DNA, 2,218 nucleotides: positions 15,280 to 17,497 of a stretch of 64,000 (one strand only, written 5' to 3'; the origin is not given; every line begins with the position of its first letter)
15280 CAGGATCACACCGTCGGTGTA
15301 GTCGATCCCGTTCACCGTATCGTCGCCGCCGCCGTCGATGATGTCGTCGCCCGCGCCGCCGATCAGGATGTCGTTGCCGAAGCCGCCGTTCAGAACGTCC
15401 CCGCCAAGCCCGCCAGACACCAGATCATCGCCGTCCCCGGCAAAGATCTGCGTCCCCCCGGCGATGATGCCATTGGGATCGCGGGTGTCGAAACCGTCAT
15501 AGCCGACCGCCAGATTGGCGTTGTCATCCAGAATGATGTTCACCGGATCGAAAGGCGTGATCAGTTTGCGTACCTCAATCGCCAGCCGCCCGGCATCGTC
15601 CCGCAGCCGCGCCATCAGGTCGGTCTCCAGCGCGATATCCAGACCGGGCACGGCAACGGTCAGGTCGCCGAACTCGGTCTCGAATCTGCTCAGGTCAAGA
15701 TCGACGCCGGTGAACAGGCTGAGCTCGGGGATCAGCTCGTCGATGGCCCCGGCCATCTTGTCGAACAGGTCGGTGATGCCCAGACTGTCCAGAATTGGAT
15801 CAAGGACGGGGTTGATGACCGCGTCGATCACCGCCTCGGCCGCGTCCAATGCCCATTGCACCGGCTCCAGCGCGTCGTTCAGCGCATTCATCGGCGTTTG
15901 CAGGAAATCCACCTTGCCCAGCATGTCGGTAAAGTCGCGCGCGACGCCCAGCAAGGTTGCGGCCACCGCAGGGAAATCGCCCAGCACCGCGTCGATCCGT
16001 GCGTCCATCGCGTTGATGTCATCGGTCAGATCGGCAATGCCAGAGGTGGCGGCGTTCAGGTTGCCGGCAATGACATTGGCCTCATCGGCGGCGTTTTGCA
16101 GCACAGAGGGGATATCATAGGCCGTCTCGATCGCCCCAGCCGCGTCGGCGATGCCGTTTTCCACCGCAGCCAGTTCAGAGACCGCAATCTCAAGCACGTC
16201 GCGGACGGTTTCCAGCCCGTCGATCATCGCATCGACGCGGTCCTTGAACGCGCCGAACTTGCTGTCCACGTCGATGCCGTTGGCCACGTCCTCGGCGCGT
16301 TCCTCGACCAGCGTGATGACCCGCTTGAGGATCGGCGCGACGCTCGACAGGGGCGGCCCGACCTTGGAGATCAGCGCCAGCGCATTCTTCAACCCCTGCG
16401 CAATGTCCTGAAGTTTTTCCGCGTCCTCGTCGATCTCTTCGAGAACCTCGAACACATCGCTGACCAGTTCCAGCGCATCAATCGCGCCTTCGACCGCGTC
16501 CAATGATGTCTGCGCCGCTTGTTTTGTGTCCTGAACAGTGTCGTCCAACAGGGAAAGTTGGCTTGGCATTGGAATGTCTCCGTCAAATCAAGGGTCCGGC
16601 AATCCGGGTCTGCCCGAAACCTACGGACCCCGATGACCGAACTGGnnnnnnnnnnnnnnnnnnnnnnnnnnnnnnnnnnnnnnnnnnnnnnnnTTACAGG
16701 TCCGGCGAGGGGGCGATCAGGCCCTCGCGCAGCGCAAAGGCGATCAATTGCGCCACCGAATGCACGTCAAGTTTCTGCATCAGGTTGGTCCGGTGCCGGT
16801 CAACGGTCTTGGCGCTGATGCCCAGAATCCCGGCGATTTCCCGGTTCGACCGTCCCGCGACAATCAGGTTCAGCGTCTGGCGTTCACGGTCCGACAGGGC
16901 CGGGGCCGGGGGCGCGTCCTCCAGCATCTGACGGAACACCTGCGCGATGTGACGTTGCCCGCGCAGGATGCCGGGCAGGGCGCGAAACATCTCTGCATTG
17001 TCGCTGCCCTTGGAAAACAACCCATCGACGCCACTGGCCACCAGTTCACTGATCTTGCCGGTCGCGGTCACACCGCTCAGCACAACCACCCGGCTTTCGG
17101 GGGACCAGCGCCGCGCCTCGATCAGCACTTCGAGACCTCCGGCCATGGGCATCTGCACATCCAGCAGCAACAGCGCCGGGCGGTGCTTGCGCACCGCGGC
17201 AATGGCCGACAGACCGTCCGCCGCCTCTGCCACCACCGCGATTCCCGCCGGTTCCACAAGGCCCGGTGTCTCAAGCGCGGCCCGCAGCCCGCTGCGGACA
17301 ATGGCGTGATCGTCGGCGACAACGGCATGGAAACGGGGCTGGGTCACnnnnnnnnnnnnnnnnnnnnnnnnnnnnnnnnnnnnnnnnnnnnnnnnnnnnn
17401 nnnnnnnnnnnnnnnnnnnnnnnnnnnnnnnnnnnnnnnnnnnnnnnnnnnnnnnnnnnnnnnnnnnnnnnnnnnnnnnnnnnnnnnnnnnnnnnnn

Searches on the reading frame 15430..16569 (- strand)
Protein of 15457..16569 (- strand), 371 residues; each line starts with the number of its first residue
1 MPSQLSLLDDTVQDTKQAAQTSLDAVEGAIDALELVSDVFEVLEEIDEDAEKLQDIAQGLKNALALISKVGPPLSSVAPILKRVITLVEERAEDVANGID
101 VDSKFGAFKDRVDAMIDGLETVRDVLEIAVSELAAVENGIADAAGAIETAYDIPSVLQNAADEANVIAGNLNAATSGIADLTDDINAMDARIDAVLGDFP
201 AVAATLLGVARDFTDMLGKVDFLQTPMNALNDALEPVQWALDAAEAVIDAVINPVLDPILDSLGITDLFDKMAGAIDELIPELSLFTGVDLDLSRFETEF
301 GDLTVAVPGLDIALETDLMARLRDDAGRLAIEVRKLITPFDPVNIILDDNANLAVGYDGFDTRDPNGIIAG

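Call 13: find_homologous_proteins(query=window:15457-16569:-, max_evalue=0.001)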
Query seq(371 aa) (371 aa): 1 proteins with E <= 0.001 among 8000 candidates.
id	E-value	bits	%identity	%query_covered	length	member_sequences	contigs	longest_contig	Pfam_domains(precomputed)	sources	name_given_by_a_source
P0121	1.6e-17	83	27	74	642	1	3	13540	PF08548.18,PF00353.26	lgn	-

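Call 27: search_solved_structures(query=window:15457-16569:-, max_evalue=1)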
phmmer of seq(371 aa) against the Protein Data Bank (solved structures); distinct sequences matched with E-value up to 1: 15.
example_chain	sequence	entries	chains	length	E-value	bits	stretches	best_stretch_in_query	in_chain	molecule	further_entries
9j0e_A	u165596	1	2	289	0.0043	20.3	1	58-144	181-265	Putative oxidoreductase GLYR1 like protein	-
9j6c_A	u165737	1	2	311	0.015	18.5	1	58-141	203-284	IR104M4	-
8hwz_A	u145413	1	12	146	0.032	17.4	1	100-191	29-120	Starvation-inducible DNA-binding protein or fine tangled pili major subunit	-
2z90_A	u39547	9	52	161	0.042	17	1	100-191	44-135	Starvation-inducible DNA-binding protein or fine tangled pili major subunit | Putative starvation-induced DNA protecting protein/Ferritin and Dps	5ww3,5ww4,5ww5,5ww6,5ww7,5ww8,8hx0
5ww9_A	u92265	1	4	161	0.043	17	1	100-191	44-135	Putative starvation-induced DNA protecting protein/Ferritin and Dps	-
4m35_A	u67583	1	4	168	0.044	16.9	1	100-191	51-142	Putative starvation-induced DNA protecting protein/Ferritin and Dps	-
4m33_A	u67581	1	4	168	0.047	16.9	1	100-191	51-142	Putative starvation-induced DNA protecting protein/Ferritin and Dps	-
4m34_A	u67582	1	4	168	0.054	16.7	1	100-191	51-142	Putative starvation-induced DNA protecting protein/Ferritin and Dps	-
4m32_A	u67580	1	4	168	0.056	16.6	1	100-191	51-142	Putative starvation-induced DNA protecting protein/Ferritin and Dps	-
9j6a_A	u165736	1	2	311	0.057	16.6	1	58-136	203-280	IR104-M1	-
9j67_A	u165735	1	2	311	0.066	16.4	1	58-136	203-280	IR104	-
8v3w_B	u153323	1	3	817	0.14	15.3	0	38-100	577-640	Tape measure protein (CD1366)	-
8xr6_U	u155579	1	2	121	0.36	13.9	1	172-253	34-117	PsbU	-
6e8g_T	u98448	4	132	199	0.51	13.5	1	164-325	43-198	Charged multivesicular body protein 1b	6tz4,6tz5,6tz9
8wb4_U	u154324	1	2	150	0.57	13.3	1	164-253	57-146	Photosystem II reaction center protein U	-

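Call 48: search_protein_families(library=pfam, proteins=[P0121], max_evalue=0.1)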
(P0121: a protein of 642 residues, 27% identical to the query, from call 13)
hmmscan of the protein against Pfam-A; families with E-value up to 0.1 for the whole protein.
P0121 (642 aa): 3 families
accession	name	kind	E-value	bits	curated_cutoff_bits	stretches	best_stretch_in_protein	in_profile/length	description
PF00353.25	HemolysinCabind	-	4.5e-23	81.3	23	5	491-526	1-36/36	RTX calcium-binding nonapeptide repeat (4 copies)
PF08548.17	Peptidase_M10_C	-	4.3e-10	40.1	20.7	1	527-636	94-188/193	Peptidase M10 serralysin C terminal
PF06419.17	COG6_N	-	0.092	13.3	27.4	0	58-115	23-80/114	Conserved oligomeric complex COG6, N-terminal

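Call 70: predict_structure(alignment_id=A6)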
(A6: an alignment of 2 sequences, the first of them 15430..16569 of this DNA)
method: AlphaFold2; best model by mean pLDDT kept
length: 380 residues; sequences in the alignment: 2
mean_pLDDT: 49.1   pTM: 0.40
mean pLDDT of the five models: 49.1, 43.6, 42.6, 40.9, 38.3
residues with pLDDT >= 90: 0; 70-90: 59; 50-70: 104; < 50: 217
segments of 3 or more residues with pLDDT < 50: 70-74, 146-158, 187-199, 201-203, 216-380
pLDDT, mean of each block of 10 residues (from residue 1): 56 68 70 70 67 75 62 54 74 77 65 69 68 65 51 43 52 51 48 45 50 48 44 37 33 31 33 31 28 32 27 32 35 34 38 39 36 31
secondary structure, 60 per line:
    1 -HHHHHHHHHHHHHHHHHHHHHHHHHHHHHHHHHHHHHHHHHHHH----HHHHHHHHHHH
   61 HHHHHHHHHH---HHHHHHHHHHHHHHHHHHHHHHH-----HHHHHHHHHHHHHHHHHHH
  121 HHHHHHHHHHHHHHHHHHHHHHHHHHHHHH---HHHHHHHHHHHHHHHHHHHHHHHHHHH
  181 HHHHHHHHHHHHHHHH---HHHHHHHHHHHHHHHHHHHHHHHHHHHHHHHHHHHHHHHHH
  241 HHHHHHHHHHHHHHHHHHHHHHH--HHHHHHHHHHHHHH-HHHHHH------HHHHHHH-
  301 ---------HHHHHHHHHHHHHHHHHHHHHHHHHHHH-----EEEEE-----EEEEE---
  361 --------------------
elements in order: H2-45 H50-70 H74-96 H102-150 H154-196 H200-263 H266-279 H281-286 H293-299 H310-337 E343-347 E353-357

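Call 71: search_protein_representatives(protein=window:15520-16569:-)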
Query: 350 residues. Proteins with E-value up to 0.001 (for the whole library): 137; up to 1e-10: 63; up to 1e-30: 6. The best 137 are listed.
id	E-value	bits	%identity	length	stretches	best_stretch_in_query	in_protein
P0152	8.2e-161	551.7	77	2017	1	1-350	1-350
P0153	1.1e-81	291.7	51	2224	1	3-349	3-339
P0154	1.7e-79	284.5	45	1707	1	2-342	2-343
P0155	1.3e-34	137.0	36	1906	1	6-349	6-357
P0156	2.5e-31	126.3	33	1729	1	1-320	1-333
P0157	5.2e-31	125.2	35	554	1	12-294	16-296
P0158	1.2e-26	110.9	32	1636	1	10-311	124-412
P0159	1.4e-25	107.5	33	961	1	10-310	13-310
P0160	2.2e-25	106.8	30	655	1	2-298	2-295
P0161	2.1e-24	103.5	30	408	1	12-302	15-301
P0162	3.3e-24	102.9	32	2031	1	1-287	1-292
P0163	1.2e-23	101.1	29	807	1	5-289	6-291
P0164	1.3e-23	100.9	29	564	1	10-293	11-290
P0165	5.5e-23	98.9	32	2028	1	4-325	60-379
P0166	1.6e-22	97.4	28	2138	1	7-309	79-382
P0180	1.8e-18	84.1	26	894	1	2-290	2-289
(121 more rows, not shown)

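Call 72: search_protein_families(library=pfam, proteins=[P0153, P0154, P0155, P0157, P0159, P0160, P0163, P0180], max_evalue=0.00001)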
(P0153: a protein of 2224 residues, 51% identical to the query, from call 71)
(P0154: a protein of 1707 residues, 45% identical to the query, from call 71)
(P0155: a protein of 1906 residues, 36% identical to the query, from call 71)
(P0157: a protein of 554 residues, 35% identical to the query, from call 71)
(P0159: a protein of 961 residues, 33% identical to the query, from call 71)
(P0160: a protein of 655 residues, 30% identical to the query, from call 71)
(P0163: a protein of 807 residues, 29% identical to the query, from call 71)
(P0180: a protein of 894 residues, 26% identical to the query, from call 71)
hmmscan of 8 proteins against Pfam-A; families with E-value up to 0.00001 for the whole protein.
P0153 (2224 aa): 2 families
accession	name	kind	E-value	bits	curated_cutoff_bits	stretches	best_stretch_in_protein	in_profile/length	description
PF00353.25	HemolysinCabind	-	8.7e-126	409.5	23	10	963-993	6-36/36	RTX calcium-binding nonapeptide repeat (4 copies)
PF00354.24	Pentaxin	-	1e-07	32.3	25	1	1270-1437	12-166/194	Pentaxin family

P0154 (1707 aa): 3 families
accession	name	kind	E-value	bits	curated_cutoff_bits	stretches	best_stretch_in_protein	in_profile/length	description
PF00353.25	HemolysinCabind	-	4.2e-67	222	23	8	1126-1160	1-35/36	RTX calcium-binding nonapeptide repeat (4 copies)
PF00354.24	Pentaxin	-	7.3e-14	52.4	25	1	1319-1478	40-181/194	Pentaxin family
PF13385.13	Laminin_G_3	-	9.4e-10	39.3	27.6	1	1284-1455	4-150/151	Concanavalin A-like lectin/glucanases superfamily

P0155 (1906 aa): 1 family
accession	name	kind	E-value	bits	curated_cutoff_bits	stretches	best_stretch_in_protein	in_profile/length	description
PF00353.25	HemolysinCabind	-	2.4e-63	209.9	23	5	535-568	2-35/36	RTX calcium-binding nonapeptide repeat (4 copies)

P0157 (554 aa): 1 family
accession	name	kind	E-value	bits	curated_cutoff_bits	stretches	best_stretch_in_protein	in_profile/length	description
PF00353.25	HemolysinCabind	-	2.7e-12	46.9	23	1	365-398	2-35/36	RTX calcium-binding nonapeptide repeat (4 copies)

P0159 (961 aa): 1 family
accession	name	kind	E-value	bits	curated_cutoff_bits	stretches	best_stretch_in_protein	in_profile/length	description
PF00353.25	HemolysinCabind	-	8.7e-29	99.5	23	2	378-410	2-34/36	RTX calcium-binding nonapeptide repeat (4 copies)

P0160 (655 aa): 1 family
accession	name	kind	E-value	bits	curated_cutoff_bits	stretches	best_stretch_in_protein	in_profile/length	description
PF00353.25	HemolysinCabind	-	3.7e-35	119.9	23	3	494-527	2-35/36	RTX calcium-binding nonapeptide repeat (4 copies)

P0163 (807 aa): 2 families
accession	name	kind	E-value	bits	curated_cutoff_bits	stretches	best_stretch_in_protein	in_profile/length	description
PF00353.25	HemolysinCabind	-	1.4e-18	66.9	23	2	477-511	2-36/36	RTX calcium-binding nonapeptide repeat (4 copies)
PF13448.11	DUF4114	-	2.4e-10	41.7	27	1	682-788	3-84/85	Domain of unknown function (DUF4114)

P0180 (894 aa): 1 family
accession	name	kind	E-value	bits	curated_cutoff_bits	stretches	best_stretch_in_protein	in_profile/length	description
PF00353.25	HemolysinCabind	-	6.4e-16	58.4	23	3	367-397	1-31/36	RTX calcium-binding nonapeptide repeat (4 copies)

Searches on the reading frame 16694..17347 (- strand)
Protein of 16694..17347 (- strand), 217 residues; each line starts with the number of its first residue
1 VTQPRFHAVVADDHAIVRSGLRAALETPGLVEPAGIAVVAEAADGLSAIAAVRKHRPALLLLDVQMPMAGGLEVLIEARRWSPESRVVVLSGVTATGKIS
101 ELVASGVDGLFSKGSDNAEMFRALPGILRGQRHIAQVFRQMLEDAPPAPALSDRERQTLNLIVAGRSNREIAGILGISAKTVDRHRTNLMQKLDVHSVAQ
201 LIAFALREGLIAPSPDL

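Call 4: search_protein_families(library=pfam, proteins=[window:16694-17347:-], max_evalue=0.01)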
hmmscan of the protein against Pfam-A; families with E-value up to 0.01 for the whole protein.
window:16694-17347:- (217 aa): 6 families
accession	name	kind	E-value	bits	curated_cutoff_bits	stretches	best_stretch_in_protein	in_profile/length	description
PF00196.25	GerE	-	7.3e-20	70.8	23.5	1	150-205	2-57/57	Bacterial regulatory proteins, luxR family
PF00072.30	Response_reg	-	1.4e-16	61.1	30.2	1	9-123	2-109/111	Response regulator receiver domain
PF08281.18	Sigma70_r4_2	-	3.6e-06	26.9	25.7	1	150-192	10-53/54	Sigma-70, region 4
PF13936.12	HTH_38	-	0.0007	19.7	27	1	151-185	5-40/44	Helix-turn-helix domain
PF13384.12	HTH_23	-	0.0038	17.5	24.6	0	158-186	10-38/50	Homeodomain-like domain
PF13518.12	HTH_28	-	0.0046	17.5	25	0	158-185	5-32/52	Helix-turn-helix domain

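Call 40: search_protein_families(library=ncbifam, proteins=[window:16694-17347:-], max_evalue=0.001)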
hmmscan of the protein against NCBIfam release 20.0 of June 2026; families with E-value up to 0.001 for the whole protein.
window:16694-17347:- (217 aa): 63 families (the best 25 are shown)
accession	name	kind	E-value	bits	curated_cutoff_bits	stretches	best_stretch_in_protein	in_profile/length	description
NF052445.1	RespRegMctR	equivalog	1.6e-35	122.4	300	1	8-210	4-204/205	two-component system response regulator MctR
NF011896.0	PRK15369.1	equivalog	1.8e-34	119.2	242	1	9-211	7-210/211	two component system response regulator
NF007018.1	PRK09483.1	equivalog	3.5e-31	108.5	280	1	9-212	5-210/217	UvrY/SirA/GacA family response regulator transcription factor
NF047785.1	respo_reg_MadR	equivalog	3.4e-28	98.4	300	1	8-211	3-209/209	MadR family response regulator transcription factor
NF007708.0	PRK10403.1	equivalog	4.1e-27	95.1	343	1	5-204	6-208/215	nitrate/nitrite response regulator protein NarP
NF007935.0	PRK10651.1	equivalog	1.3e-25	89.8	250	1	8-199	9-204/216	two-component system response regulator NarL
NF006900.1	PRK09390.1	equivalog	5.1e-22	78.4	255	1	9-209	8-201/203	response regulator FixJ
NF007403.0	PRK09935.1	equivalog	6.4e-21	74.9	271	1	9-208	7-207/210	fimbria biosynthesis transcriptional regulator FimZ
NF007419.0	PRK09958.1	equivalog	6.4e-20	71.6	251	1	7-208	2-201/204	acid-sensing system DNA-binding response regulator EvgA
NF007685.0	PRK10360.1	equivalog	1.7e-18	67.2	258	1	10-199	6-186/196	response regulator transcription factor UhpA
NF040749.1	tetrathio_RR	equivalog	4.8e-16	59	290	1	43-203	30-186/191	tetrathionate respiration response regulator TtrR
NF041830.1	RR_TF_ErdR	exception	1.3e-13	51.1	390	1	7-200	3-200/213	response regulator transcription factor ErdR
NF008098.0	PRK10840.1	equivalog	2.4e-13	50.1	235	1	7-202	5-202/216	response regulator transcription factor RcsB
TIGR03541.1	reg_near_HchA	equivalog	3.7e-13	49.5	215.6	1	145-211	166-232/232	PA1136 family autoinducer-binding transcriptional regulator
TIGR03020.2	EpsA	equivalog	1.5e-11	44.4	170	1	141-203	181-243/247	XrtB/PEP-CTERM-associated transcriptional regulator EpsA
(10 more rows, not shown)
